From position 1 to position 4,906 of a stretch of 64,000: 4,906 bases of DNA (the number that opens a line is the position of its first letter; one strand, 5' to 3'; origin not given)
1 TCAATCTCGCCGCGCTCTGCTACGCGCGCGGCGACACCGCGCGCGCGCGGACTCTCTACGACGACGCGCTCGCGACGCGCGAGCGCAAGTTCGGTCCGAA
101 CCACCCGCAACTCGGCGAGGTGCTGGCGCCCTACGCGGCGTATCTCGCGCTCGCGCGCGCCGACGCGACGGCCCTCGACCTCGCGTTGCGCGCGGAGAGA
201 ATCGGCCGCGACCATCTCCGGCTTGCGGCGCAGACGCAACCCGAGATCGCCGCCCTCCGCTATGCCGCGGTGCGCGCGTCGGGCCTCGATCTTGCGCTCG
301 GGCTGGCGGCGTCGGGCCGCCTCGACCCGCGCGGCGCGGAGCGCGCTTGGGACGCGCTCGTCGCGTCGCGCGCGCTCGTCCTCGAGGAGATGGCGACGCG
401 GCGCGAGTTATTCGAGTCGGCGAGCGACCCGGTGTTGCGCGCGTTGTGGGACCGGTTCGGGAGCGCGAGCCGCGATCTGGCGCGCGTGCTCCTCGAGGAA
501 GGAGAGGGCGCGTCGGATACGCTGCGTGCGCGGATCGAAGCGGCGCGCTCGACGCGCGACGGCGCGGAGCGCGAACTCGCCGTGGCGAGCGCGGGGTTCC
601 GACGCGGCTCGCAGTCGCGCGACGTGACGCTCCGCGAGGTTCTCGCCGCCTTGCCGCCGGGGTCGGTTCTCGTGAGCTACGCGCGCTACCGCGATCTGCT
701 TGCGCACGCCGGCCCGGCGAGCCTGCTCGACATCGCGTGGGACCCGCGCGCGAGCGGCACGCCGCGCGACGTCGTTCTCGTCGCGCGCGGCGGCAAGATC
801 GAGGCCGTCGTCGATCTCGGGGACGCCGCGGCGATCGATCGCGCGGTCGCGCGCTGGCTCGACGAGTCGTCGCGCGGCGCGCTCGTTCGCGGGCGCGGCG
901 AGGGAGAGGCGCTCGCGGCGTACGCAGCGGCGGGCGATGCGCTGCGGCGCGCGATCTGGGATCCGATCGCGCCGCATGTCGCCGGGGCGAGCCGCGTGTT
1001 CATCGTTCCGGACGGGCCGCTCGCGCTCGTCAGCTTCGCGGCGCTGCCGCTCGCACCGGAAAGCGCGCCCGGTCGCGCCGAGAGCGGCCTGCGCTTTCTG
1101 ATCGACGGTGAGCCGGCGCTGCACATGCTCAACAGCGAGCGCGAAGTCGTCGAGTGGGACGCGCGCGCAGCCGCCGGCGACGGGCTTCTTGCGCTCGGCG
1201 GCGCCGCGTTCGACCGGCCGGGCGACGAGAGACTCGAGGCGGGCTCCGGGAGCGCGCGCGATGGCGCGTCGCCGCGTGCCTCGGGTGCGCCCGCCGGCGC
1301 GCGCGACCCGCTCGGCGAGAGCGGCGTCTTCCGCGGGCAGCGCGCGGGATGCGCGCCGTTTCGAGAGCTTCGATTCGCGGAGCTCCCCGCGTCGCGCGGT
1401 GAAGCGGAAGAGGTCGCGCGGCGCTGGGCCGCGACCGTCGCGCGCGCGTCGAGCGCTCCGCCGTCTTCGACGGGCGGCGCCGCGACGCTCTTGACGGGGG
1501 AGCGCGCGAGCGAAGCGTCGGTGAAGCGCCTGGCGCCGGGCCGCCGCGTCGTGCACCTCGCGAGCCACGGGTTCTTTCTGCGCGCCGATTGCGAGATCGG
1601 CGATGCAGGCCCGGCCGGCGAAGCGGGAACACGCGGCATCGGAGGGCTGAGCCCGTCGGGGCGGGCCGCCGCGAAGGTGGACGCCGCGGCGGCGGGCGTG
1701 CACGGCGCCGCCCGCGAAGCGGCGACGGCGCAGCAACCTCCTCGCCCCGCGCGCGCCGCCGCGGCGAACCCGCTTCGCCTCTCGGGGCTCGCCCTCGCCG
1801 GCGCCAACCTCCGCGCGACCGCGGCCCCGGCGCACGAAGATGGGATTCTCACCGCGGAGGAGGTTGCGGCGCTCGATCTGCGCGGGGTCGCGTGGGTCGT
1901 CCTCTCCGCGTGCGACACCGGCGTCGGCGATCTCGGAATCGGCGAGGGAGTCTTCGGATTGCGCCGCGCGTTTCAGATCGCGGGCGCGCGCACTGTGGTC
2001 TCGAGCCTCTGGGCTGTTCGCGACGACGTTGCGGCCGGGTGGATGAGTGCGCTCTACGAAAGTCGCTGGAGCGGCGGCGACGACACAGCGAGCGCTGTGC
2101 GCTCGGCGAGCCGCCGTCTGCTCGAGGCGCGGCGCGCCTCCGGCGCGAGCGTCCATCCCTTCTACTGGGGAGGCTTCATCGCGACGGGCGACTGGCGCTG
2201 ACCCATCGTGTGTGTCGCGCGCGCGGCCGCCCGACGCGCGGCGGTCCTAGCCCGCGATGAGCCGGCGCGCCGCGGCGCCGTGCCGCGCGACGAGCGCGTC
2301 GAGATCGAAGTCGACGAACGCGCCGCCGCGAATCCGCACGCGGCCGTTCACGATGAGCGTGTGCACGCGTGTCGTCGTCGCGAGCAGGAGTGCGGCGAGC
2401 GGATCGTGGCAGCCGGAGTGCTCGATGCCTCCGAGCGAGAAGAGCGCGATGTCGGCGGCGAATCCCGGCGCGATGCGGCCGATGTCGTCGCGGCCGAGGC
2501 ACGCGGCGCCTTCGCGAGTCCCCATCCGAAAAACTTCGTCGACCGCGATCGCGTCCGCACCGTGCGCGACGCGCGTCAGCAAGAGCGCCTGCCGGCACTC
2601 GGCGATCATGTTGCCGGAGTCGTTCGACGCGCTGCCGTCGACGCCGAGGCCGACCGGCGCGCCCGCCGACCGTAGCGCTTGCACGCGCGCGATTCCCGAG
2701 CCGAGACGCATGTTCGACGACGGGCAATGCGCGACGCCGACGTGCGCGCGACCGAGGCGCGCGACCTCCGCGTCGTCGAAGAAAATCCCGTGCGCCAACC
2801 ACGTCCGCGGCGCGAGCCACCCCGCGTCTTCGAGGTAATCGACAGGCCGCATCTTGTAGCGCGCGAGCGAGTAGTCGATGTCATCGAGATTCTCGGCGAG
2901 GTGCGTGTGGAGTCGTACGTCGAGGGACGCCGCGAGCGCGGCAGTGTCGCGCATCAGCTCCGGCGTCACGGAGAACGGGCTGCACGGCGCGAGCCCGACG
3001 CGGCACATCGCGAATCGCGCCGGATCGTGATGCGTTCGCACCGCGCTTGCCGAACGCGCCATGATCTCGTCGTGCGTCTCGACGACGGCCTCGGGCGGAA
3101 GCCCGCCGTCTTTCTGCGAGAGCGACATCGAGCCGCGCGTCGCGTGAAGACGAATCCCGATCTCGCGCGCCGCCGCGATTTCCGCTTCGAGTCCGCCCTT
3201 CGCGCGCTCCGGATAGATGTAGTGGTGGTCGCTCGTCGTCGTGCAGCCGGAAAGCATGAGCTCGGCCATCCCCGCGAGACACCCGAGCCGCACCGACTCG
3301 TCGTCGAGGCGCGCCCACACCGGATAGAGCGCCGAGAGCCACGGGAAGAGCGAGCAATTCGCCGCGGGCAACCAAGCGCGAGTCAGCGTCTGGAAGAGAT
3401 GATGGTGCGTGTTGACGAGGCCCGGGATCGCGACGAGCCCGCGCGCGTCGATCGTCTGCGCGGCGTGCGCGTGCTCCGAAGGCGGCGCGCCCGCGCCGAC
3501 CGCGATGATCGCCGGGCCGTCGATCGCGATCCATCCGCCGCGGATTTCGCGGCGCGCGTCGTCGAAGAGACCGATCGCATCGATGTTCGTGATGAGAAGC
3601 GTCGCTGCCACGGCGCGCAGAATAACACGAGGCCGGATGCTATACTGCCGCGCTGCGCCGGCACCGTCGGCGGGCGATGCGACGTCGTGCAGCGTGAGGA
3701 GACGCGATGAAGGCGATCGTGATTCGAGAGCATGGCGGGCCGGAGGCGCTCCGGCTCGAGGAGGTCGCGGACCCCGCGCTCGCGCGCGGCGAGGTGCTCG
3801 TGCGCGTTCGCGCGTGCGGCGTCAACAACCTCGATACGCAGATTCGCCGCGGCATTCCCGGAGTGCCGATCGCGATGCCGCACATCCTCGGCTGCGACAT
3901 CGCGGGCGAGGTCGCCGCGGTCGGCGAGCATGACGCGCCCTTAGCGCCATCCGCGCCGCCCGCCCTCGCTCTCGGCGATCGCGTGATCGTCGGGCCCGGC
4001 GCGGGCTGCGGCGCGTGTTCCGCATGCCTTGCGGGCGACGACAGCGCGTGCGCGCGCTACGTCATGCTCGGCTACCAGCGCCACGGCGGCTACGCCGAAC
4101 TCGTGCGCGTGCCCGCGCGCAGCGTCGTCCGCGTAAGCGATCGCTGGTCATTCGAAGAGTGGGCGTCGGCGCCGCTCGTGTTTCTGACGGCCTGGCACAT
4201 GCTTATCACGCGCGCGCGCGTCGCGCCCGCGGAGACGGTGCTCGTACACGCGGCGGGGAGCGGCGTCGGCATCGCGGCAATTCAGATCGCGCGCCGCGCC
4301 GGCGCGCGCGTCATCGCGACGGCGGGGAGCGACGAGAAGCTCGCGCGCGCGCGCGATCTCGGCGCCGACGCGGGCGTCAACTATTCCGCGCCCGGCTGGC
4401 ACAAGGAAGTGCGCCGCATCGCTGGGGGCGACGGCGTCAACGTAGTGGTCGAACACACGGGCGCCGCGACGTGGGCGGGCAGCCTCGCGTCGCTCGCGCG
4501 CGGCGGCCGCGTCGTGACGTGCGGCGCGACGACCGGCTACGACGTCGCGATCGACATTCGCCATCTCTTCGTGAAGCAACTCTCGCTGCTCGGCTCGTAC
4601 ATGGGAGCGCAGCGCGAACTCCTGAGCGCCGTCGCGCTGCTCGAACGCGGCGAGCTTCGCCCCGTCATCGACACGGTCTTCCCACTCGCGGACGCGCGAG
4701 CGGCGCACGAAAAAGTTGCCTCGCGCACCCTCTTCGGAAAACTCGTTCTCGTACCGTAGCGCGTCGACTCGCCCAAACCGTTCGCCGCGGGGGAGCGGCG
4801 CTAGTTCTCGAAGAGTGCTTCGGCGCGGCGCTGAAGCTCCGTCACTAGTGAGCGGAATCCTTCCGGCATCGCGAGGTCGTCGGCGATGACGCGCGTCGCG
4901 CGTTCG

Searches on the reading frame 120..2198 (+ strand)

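Call 45: search_protein_families(library=pfam, proteins=[window:120-2198:+], max_evalue=0.00001)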
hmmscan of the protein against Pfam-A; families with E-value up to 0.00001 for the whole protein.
window:120-2198:+ (693 aa): 1 family
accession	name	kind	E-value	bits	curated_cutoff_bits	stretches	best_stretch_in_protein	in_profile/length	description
PF12770.12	CHAT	-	7.3e-53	180.3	24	1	271-691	3-289/289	CHAT domain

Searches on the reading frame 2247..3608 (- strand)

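Call 45: search_protein_families(library=pfam, proteins=[window:2247-3608:-], max_evalue=0.00001)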
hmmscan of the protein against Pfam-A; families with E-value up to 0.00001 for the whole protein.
window:2247-3608:- (453 aa): 2 families
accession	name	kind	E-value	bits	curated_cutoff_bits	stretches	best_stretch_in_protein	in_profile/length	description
PF01979.26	Amidohydro_1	-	1.6e-60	205.6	25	1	60-424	2-344/345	Amidohydrolase family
PF07969.17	Amidohydro_3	-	2.5e-15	57.4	29.7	1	221-424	266-470/472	Amidohydrolase family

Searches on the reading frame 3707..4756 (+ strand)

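Call 45: search_protein_families(library=pfam, proteins=[window:3707-4756:+], max_evalue=0.00001)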
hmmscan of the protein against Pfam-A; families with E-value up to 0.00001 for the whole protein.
window:3707-4756:+ (350 aa): 3 families
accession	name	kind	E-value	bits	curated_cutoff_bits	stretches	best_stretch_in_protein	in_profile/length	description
PF00107.32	ADH_zinc_N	-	1.7e-32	112.5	31.8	1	186-313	1-128/129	Zinc-binding dehydrogenase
PF08240.17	ADH_N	-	1.9e-25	89.5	23.5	1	27-145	2-104/104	Alcohol dehydrogenase GroES-like domain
PF13602.12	ADH_zinc_N_2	-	9.2e-21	75.6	27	1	218-348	1-134/134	Zinc-binding dehydrogenase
